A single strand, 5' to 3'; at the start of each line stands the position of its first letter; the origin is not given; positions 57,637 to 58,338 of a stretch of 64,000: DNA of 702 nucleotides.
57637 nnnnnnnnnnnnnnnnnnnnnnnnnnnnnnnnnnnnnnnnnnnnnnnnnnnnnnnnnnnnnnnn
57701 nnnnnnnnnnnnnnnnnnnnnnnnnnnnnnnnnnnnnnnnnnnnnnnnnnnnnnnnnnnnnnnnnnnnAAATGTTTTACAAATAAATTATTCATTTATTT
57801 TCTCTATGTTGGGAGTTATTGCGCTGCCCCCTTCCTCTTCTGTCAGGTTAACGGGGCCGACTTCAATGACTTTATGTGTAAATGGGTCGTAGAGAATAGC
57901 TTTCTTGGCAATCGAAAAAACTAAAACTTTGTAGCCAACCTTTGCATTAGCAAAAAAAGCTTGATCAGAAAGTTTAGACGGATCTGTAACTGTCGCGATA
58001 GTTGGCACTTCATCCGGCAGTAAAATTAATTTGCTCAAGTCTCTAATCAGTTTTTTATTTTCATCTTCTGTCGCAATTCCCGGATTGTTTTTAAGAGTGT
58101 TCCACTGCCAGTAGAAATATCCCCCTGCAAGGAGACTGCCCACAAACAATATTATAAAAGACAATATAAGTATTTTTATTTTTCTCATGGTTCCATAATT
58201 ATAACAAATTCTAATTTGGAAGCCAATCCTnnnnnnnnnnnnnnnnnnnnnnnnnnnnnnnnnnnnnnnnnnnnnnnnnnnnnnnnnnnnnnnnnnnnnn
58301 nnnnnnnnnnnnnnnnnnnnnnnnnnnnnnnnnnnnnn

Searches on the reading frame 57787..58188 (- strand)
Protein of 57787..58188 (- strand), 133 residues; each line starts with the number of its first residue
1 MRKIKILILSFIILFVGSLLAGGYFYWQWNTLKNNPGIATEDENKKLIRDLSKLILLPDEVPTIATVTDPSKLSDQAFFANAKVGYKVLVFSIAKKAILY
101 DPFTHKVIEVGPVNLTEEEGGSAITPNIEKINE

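Call 3: search_protein_families(library=pfam, proteins=[window:57787-58188:-], max_evalue=1)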
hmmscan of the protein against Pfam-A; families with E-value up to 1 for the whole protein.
window:57787-58188:- (133 aa): 1 family
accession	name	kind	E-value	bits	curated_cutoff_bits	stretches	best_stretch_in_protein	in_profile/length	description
PF10883.13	DUF2681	-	0.22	12.3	28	1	9-39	4-30/90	Protein of unknown function (DUF2681)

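Call 4: search_protein_families(library=ncbifam, proteins=[window:57787-58188:-], max_evalue=1)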
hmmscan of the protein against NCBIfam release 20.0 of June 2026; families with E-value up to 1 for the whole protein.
window:57787-58188:- (133 aa): 0 families

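Call 55: search_solved_structures(query=A3, max_evalue=5, show_alignments=1)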
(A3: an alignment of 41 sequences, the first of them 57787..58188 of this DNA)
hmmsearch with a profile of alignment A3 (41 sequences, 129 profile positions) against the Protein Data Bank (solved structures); distinct sequences matched with E-value up to 5: 4.
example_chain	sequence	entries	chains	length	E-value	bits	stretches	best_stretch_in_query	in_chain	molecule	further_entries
8tm9_A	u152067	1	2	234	0.34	13.8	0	9-59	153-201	D_3_633_8x peptide bound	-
8tlp_A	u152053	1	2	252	0.47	13.4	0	9-59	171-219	D_3_633_8x, no peptide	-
6b87_A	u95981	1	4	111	0.82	12.6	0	12-59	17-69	TMHC2_E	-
7rkc_A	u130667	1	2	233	1.1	12.2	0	8-59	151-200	D_3_633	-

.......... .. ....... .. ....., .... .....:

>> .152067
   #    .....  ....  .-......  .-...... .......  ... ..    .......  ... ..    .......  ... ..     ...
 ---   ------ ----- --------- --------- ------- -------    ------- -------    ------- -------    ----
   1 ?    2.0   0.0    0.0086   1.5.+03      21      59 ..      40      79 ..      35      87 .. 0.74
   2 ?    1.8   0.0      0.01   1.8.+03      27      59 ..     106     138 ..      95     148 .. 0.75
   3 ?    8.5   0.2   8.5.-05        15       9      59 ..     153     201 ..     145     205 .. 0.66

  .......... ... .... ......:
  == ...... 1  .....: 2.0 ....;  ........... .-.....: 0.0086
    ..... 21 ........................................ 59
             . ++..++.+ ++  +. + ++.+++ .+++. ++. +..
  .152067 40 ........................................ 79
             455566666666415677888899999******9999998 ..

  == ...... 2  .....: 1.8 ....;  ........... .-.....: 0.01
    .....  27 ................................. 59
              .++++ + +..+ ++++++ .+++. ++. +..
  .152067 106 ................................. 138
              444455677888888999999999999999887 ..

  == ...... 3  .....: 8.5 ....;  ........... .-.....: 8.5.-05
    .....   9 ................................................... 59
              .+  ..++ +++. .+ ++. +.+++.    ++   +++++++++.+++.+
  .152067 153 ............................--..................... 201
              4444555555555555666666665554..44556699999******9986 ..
